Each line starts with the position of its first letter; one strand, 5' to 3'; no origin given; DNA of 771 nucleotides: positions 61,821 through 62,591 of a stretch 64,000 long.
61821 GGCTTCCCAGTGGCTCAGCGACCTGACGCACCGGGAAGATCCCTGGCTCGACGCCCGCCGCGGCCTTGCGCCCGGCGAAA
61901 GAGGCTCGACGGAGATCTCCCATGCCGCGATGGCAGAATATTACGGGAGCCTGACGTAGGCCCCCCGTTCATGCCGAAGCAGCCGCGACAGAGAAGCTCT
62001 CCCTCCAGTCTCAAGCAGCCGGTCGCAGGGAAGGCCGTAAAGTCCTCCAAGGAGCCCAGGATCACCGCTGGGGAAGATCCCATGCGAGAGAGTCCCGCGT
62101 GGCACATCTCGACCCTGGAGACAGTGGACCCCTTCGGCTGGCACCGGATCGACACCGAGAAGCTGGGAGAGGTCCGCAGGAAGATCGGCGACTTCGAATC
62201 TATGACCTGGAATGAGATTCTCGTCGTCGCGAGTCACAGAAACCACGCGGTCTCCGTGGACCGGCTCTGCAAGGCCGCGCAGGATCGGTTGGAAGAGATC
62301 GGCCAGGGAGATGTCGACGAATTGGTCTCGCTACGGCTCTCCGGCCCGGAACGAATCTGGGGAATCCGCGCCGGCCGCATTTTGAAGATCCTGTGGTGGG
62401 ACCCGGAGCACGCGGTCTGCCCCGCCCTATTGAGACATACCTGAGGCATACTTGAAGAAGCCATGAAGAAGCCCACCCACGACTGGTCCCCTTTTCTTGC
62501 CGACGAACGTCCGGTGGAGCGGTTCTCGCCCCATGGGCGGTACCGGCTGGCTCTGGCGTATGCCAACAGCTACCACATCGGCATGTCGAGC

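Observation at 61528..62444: Second, paralogous Panacea-antitoxin plus putative toxin cassette in a different genomic context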

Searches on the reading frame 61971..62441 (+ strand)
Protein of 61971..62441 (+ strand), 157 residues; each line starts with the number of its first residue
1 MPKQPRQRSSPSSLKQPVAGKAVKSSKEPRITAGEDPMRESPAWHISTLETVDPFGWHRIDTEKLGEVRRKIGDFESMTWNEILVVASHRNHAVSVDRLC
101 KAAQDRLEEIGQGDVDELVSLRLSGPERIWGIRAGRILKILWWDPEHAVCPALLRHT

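Call 6: search_protein_families(library=ncbifam, proteins=[window:61971-62441:+], max_evalue=1)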
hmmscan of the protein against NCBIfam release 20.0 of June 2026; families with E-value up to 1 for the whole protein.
window:61971-62441:+ (157 aa): 1 family
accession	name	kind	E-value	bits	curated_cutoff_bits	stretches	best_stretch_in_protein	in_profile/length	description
NF046006.1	MAG6450_fam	subfamily_domain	0.00022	21.7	40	1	101-150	53-102/103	MAG6450 family protein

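Call 7: search_protein_families(library=padloc, proteins=[window:61971-62441:+], max_evalue=1)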
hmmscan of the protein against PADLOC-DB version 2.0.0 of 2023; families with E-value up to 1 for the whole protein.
window:61971-62441:+ (157 aa): 1 family
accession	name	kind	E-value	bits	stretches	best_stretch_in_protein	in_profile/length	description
PDLC03891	NsnC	-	0.0031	15.1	1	55-149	191-280/284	-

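Call 8: search_protein_families(library=phrogs, proteins=[window:61971-62441:+], max_evalue=1)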
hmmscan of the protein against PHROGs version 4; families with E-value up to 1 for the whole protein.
window:61971-62441:+ (157 aa): 2 families
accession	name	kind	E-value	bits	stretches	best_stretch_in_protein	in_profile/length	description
phrog_8366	-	unknown function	6.6e-08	33.8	1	28-151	21-139/140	-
phrog_7939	-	unknown function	0.19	13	0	66-106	69-106/128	-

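Call 10: find_homologous_proteins(query=window:61971-62441:+)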
Query window:61971-62441:+ (157 aa): 383 proteins with E <= 0.001 among 435 candidates; the best 120 are listed.
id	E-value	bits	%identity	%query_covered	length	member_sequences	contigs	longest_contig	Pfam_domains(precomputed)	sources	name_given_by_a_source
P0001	3.5e-101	354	100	100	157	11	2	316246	-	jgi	jgi:hypothetical protein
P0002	5.7e-81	288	79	100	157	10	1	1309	-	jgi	jgi:hypothetical protein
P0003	7.8e-71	255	69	100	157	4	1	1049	-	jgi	jgi:hypothetical protein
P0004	1.5e-64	235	64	100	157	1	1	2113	-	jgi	jgi:hypothetical protein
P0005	9.2e-64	232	64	100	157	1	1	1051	-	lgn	-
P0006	2.1e-62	228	62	100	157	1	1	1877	-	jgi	jgi:hypothetical protein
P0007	3.1e-62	227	62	100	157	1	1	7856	-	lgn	-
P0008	1.2e-60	222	79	75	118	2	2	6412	-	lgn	-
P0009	3.6e-60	221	64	98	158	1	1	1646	-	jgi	jgi:hypothetical protein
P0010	1.9e-59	218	70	84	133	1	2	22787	-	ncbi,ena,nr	ncbi:MAG TPA: hypothetical protein VFE33_33760 [Thermoanaerobaculia bacterium]|nr:hypothetical prote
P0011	2.4e-59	218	90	68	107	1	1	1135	-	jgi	jgi:hypothetical protein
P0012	6.6e-59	217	60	100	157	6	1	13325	-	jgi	-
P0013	2.2e-57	212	75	76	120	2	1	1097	-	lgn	-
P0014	2.9e-57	211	57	100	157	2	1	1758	-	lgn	-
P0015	1.8e-56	209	61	100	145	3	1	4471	-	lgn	-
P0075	5.3e-41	158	51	91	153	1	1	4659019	-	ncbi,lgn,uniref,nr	ncbi:hypothetical protein [Gloeobacter violaceus]|uniref:hypothetical protein n=1 Tax=Gloeobacter vi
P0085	4.6e-40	155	47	99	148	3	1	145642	-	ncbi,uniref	ncbi:hypothetical protein [Scytonema sp. NUACC26]|uniref:hypothetical protein n=1 Tax=Scytonema sp. 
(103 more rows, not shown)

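Call 14: search_solved_structures(query=A1, max_evalue=10, show_alignments=2)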
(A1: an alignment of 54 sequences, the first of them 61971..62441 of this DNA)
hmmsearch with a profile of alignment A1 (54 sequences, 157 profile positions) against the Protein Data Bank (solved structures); distinct sequences matched with E-value up to 10: 0.

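Call 19: find_encoding_contigs(protein=P0075, flank=4000, max_places=3)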
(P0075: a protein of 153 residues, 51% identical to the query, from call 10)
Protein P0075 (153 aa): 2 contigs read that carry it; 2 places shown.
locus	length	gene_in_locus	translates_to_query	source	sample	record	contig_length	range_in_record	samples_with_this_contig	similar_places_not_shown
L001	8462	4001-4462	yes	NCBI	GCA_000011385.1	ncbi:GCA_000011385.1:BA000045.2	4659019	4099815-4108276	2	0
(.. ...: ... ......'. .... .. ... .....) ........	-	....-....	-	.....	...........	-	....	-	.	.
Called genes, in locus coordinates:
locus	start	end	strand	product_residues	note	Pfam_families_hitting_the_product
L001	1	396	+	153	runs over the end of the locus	-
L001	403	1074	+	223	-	-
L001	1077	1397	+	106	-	-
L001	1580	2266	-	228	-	-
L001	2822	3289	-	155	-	-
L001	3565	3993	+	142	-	PF13274:SocA_Panacea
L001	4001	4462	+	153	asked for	-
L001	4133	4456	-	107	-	-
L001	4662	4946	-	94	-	-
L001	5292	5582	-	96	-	-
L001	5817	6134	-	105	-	-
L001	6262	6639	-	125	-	-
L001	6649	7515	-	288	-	-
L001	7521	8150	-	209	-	-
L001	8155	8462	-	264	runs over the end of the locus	-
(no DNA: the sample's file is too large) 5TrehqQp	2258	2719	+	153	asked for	-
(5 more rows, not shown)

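Call 20: predict_structure(alignment_id=A1)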
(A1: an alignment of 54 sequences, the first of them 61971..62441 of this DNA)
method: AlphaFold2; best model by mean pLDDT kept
length: 157 residues; sequences in the alignment: 54
mean_pLDDT: 77.7   pTM: 0.65
mean pLDDT of the five models: 77.7, 74.2, 73.8, 71.7, 71.1
residues with pLDDT >= 90: 56; 70-90: 56; 50-70: 21; < 50: 24
segments of 3 or more residues with pLDDT < 50: 1-3, 6-8, 14-17, 20-23, 27-29, 154-157
pLDDT, mean of each block of 10 residues (from residue 1): 49 47 49 73 83 75 88 92 93 91 89 90 90 91 85 49
secondary structure, 60 per line:
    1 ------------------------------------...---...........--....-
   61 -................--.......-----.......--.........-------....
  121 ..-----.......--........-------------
elements in order: E43-53 E56-59 H62-77 H80-86 E92-95 H101-109 E117-122 E128-134 E137-144

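Call 29: search_dna_similar(query=window:61971-62441:+, collection=phages, mode=protein, max_evalue=0.01, max_rows=15)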
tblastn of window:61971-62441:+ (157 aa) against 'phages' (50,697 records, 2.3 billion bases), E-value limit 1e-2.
Records with a match: 1; places in all: 1; records where one place covers at least 80% of the query: 0.
Best place of each record, by identity: <60% 1.
By first word of the organism name: Bacteriophage 1.
By host as written in the record: - 1.
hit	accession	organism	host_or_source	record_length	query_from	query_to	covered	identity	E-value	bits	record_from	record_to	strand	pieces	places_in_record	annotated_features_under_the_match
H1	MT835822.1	Bacteriophage sp.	human fecal samples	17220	79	152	47%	39.0%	8e-9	59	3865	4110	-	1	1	record has no annotation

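Call 36: find_related_loci(query=A1, collection=genome_contigs, flank=3000)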
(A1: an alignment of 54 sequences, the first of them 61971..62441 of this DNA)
Query A1 (157 aa) in genome_contigs; peptide patterns used: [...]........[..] (x = any residue, [..] = any of these).
473 stretches matched a pattern; 456 encode a relative of the query (tblastn E <= 1e-3); the best 80 are kept; 80 distinct loci.
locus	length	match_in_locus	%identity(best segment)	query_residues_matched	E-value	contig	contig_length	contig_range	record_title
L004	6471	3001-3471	77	1-157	3e-82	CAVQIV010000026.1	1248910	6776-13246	MAG: Thermoanaerobaculaceae bacterium isolate MFD10043.bin.2.76 genome assembly, contig: contig_9218, whole genome shotg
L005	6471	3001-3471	65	1-157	4e-70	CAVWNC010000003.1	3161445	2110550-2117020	MAG: uncultured Acidobacteriota bacterium isolate MFD09368.bin.2.205 genome assembly, contig: contig_5776, whole genome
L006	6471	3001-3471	66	1-157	2e-70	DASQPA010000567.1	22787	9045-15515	MAG TPA_asm: Thermoanaerobaculia bacterium isolate SMAG_U10817 k141_423983, whole genome shotgun sequence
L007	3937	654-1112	56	7-157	2e-50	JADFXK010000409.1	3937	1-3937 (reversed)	MAG: Deltaproteobacteria bacterium isolate nDJH13bin5 nDJH13_bin5_NODE_409_length_3937_cov_3.684252, whole genome shotgu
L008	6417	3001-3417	52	19-157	3e-48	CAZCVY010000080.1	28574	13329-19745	MAG TPA_asm: uncultured Acidobacteriota bacterium isolate binchicken_co3_110 genome assembly, contig: NODE_5034_length_2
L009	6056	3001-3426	52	3-157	8e-48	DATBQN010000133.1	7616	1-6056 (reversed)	MAG TPA_asm: Thermoanaerobaculia bacterium isolate SMAG_U4104 k141_717846, whole genome shotgun sequence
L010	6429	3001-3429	53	15-157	1e-47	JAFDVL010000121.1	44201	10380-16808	MAG: Acidobacteria bacterium isolate SZAS-15 ACID-KAN-5__121__length-44201, whole genome shotgun sequence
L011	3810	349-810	48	3-157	5e-47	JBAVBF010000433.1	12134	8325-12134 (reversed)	MAG: Thermoanaerobaculia bacterium isolate MFD01439_ilm_asm_bin18 k127_92416, whole genome shotgun sequence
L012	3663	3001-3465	47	3-157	2e-46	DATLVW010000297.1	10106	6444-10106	MAG TPA_asm: Thermoanaerobaculia bacterium isolate SMAG_U13202 k141_422684, whole genome shotgun sequence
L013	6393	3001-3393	54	27-157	8e-46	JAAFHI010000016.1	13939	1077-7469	MAG: Actinomycetota bacterium isolate bin29.maxbin.ball.068 WN_Acidobacteria_scaffold_150, whole genome shotgun sequence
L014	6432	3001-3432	47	3-157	7e-46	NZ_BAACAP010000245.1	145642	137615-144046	Scytonema sp. NUACC26 sequence245, whole genome shotgun sequence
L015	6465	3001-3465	46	3-157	1e-45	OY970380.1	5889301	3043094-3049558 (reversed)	MAG: Thermoanaerobaculia bacterium isolate MFD05537.bin.c.2 genome assembly, chromosome: 1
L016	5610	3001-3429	51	15-157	8e-46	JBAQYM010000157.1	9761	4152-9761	MAG: Syntrophobacteraceae bacterium isolate MFD12011_ilm_asm_bin22 k127_78509, whole genome shotgun sequence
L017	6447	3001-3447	47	5-153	2e-45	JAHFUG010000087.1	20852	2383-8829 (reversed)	MAG: Blastocatellia bacterium isolate nzgw74 NODE_125_length_20853_cov_8.919979, whole genome shotgun sequence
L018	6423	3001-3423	50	3-157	2e-45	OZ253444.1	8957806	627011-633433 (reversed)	MAG: Bryobacterales bacterium isolate 3cac0922-cef3-4e6b-989c-161c3111d54d genome assembly, chromosome: 1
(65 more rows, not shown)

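Call 54: list_cluster_members(proteins=[P0075, P0085, P0001, P0010])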
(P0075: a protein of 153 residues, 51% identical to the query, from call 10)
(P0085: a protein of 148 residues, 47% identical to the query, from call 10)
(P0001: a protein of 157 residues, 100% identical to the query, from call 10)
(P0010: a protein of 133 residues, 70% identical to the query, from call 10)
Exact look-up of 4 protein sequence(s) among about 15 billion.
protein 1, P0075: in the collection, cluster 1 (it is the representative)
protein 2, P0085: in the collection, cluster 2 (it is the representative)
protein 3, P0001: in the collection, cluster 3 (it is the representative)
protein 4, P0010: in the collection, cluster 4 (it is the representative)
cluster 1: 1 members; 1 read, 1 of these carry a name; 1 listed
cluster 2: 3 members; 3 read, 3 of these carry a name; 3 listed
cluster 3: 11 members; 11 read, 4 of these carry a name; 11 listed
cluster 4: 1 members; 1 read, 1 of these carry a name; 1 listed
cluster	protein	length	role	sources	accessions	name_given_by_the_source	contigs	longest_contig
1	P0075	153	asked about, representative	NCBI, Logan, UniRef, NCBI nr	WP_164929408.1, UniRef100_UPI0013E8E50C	hypothetical protein [Gloeobacter violaceus] | hypothetical protein n=1 Tax=Gloeobacter violaceus TaxID=33072 RepID=UPI0013E8E50C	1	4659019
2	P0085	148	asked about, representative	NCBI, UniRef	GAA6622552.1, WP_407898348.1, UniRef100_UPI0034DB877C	hypothetical protein [Scytonema sp. NUACC26] | hypothetical protein n=1 Tax=Scytonema sp. NUACC26 TaxID=3140176 RepID=UPI0034DB877C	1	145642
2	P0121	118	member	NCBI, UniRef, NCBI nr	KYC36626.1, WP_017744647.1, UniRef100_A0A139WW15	hypothetical protein WA1_43870 [Scytonema hofmannii PCC 7110] | Uncharacterized protein n=1 Tax=Scytonema hofmannii PCC 7110 TaxID=128403 ... | hypothetical protein [Scytonema hofmannii]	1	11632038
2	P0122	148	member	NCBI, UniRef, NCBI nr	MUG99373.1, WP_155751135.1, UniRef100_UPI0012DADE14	hypothetical protein F7734_46640 [Scytonema sp. UIC 10036] | hypothetical protein n=1 Tax=Scytonema sp. UIC 10036 TaxID=2304196 RepID=UPI0012DADE14 | hypothetical protein [Scytonema sp. UIC 10036]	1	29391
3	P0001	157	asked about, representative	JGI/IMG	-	hypothetical protein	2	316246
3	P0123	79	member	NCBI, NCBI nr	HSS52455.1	MAG TPA: hypothetical protein VLX28_26220, partial [Thermoanaerobaculia bacterium] | hypothetical protein [Thermoanaerobaculia bacterium]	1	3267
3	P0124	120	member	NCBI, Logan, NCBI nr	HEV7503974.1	MAG TPA: hypothetical protein VGS07_03605 [Thermoanaerobaculia bacterium] | hypothetical protein [Thermoanaerobaculia bacterium]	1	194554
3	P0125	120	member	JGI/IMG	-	hypothetical protein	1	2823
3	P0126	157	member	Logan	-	-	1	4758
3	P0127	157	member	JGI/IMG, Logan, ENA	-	-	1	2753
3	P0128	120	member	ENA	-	-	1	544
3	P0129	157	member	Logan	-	-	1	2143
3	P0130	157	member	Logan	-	-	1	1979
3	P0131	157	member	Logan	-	-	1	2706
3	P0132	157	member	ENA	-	-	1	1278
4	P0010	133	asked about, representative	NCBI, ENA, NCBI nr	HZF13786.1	MAG TPA: hypothetical protein VFE33_33760 [Thermoanaerobaculia bacterium] | hypothetical protein [Thermoanaerobaculia bacterium]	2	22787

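Call 60: fold_search(model_id=the predicted structure, library=pdb)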
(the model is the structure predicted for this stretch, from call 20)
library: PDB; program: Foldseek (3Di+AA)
matches with E <= 10: 192; with E <= 0.001: 0
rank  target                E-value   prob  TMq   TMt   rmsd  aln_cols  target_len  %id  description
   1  1wmi_A                6.4e-01  0.30  0.32  0.51   6.8       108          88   16  Crystal structure of archaeal RelE-RelB complex from Pyrococcus horikoshii OT3 (released 2005-03-15)
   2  4mmg_A                7.3e-01  0.16  0.27  0.42   8.0       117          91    9  crystal structure of YafQ mutant H87Q from E.coli (released 2014-06-25)
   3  4lsy_A                8.8e-01  0.13  0.24  0.37   7.2       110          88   11  Crystal structure of copper-bound L66S mutant toxin from Helicobacter pylori (released 2014-02-05)
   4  7ycs_A                8.8e-01  0.09  0.22  0.32   9.8       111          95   12  Heterotetramer of Antitoxin PrpA together with Toxin PrpT from Pseudoalteromonas rubra (released 2022-09-21)
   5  7v5y_E                9.4e-01  0.15  0.27  0.43   7.7       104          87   12  Crystal structure of hexameric complex of Sa2YoeB-Sa2YefM toxin-antitoxin from Staphylococcus aureus (released 2021-12-15)
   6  4mmj                  1.1e+00  0.20  0.32  0.50   6.2       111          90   10  crystal structure of YafQ from E.coli strain BL21(DE3) (released 2014-06-25)
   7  5ixl_B                1.2e+00  0.21  0.21  0.31   3.2        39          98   23  Structure of P. vulgaris HigB toxin Y91A variant (released 2016-07-20)
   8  8sdw                  1.2e+00  0.14  0.20  0.18   4.0        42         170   14  Crystal structure of the non-myristoylated mutant [L8K]Arf1 in complex with a GDP analogue (released 2023-06-28)
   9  1z8m_MODEL_1_A        1.3e+00  0.15  0.29  0.46   6.2       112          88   12  Solution structure of the conserved hypothtical protein HP0894 from Helicobacter pylori (released 2005-11-01)
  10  4mmg_B                1.4e+00  0.12  0.27  0.42   7.6       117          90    9  crystal structure of YafQ mutant H87Q from E.coli (released 2014-06-25)
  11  3o47_B                1.4e+00  0.12  0.19  0.11   4.1        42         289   14  Crystal structure of ARFGAP1-ARF1 fusion protein (released 2010-08-11)
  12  4px8                  1.5e+00  0.16  0.29  0.40   5.3        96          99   11  Structure of P. vulgaris HigB toxin (released 2015-10-21)
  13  5ixl_A                1.5e+00  0.12  0.25  0.37  12.4       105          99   11  Structure of P. vulgaris HigB toxin Y91A variant (released 2016-07-20)
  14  7xbj_B                1.6e+00  0.11  0.15  0.09   3.6        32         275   25  Txp40, an insecticidal toxin protein from Xenorhabdus nematophila (released 2023-03-29)
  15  3o47_A                1.7e+00  0.11  0.20  0.12   3.8        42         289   14  Crystal structure of ARFGAP1-ARF1 fusion protein (released 2010-08-11)
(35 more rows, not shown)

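Call 72: search_protein_representatives(alignment_id=A1)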
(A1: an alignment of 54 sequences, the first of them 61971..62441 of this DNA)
Query: 54 sequences, 157 profile positions. Proteins with E-value up to 0.001 (for the whole library): 2472; up to 1e-10: 1804; up to 1e-30: 325. The best 150 are listed.
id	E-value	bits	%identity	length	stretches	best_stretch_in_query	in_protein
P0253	5.2e-57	208.2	-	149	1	11-157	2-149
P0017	6.6e-57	207.9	-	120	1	39-157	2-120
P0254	3.2e-55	202.4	-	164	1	11-157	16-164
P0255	8.3e-54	197.8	-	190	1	14-157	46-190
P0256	5.1e-53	195.3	-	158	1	3-157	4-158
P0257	4.7e-50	185.6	-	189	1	14-155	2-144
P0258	2.3e-49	183.4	-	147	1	15-157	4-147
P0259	2.4e-49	183.3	-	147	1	13-157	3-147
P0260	1.0e-48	181.3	-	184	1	5-157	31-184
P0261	2.8e-48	179.9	-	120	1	39-157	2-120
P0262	3.0e-48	179.8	-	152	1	11-155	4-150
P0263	4.3e-48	179.3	-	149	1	12-157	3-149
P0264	6.0e-48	178.8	-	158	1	6-157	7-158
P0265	6.4e-48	178.7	-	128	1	36-157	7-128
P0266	1.7e-47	177.3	-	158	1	3-157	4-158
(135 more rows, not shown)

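Call 80: search_protein_families(library=pfam, alignment_id=A1, max_evalue=10)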
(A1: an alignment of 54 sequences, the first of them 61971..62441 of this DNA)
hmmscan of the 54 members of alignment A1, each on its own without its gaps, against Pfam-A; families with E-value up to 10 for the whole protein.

A. member 1, window:61971-62441:+ (157 aa): 0 families

B. families by the number of members that match (of 54 scanned): 16 families
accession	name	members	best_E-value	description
PF20105.4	DUF6495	2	0.0054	Family of unknown function (DUF6495)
PF08561.15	Ribosomal_L37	1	0.00025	Mitochondrial ribosomal protein L37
PF24807.1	WD40_CDC20-Fz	1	0.0096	CDC20/Fizzy WD40 domain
PF25464.1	DUF7900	1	0.041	Domain of unknown function (DUF7900)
PF08564.16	CDC37_C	1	0.048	Cdc37 C terminal domain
PF22254.1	TFA2_E-tether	1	0.055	Tfa2 E-tether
PF01436.27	NHL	1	0.11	NHL repeat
PF15291.11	Dermcidin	1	0.13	Dermcidin, antibiotic peptide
PF05263.17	DUF722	1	0.13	Protein of unknown function (DUF722)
PF05752.16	Calici_MSP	1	0.17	Calicivirus minor structural protein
PF14822.12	Vasohibin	1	0.19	Vasohibin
PF05714.16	PFam54_60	1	0.19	Borrelia Bbcrasp-1 domain containing protein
PF09871.14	DUF2098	1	0.19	Uncharacterized protein conserved in archaea (DUF2098)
PF25078.1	DUF7801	1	0.22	Domain of unknown function (DUF7801)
PF06148.17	COG2_N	1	0.28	COG2 N-terminal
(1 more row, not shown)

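Call 81: search_protein_families(library=padloc, alignment_id=A1, max_evalue=1)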
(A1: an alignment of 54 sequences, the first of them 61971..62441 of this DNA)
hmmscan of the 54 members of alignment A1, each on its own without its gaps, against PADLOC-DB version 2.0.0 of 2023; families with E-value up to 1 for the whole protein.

A. member 1, window:61971-62441:+ (157 aa): 1 family
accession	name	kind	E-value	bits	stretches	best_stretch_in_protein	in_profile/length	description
PDLC03891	NsnC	-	0.0031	15.1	1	55-149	191-280/284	-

B. families by the number of members that match (of 54 scanned): 3 families
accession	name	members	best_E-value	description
PDLC03891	NsnC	51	1.6e-07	-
PDLC04534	PDC-M24A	1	0.023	-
PDLC04268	PDC-M01B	1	0.031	-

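Call 84: search_protein_families(library=ncbifam, alignment_id=A1, max_evalue=1)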
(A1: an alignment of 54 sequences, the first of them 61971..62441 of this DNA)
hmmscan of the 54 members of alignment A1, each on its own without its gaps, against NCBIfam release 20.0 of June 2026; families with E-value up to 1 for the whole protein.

A. member 1, window:61971-62441:+ (157 aa): 1 family
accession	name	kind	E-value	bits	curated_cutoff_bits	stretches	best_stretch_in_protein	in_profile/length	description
NF046006.1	MAG6450_fam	subfamily_domain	0.00022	21.7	40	1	101-150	53-102/103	MAG6450 family protein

B. families by the number of members that match (of 54 scanned): 13 families
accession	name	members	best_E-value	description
NF046006.1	MAG6450_fam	54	1.7e-06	MAG6450 family protein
NF040820.1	trans_reg_LrpA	2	0.1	HTH-type transcriptional regulator LrpA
NF008728.0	PRK11742.1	2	0.15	NADH-quinone oxidoreductase subunit C/D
TIGR04334.1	rSAM_Clo7bot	1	0.0081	radical SAM/SPASM domain Clo7bot peptide maturase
NF041680.1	transp_NF041680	1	0.022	NF041680 family putative transposase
NF003268.0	PRK04239.1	1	0.027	DNA-binding protein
TIGR02982.1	heterocyst_DevA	1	0.11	ABC exporter ATP-binding subunit, DevA family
NF007955.0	PRK10674.1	1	0.14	deoxyribodipyrimidine photo-lyase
NF010864.0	PRK14271.1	1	0.14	phosphate ABC transporter ATP-binding protein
NF004415.0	PRK05761.1-1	1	0.14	DNA-directed DNA polymerase I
NF004543.0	PRK05888.2-5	1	0.18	NADH-quinone oxidoreductase subunit NuoI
NF009461.0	PRK12821.1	1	0.18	aspartyl/glutamyl-tRNA amidotransferase subunit C-like protein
NF038253.1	GBS_IgA_bnd_BAC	1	0.39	IgA Fc-binding protein BAC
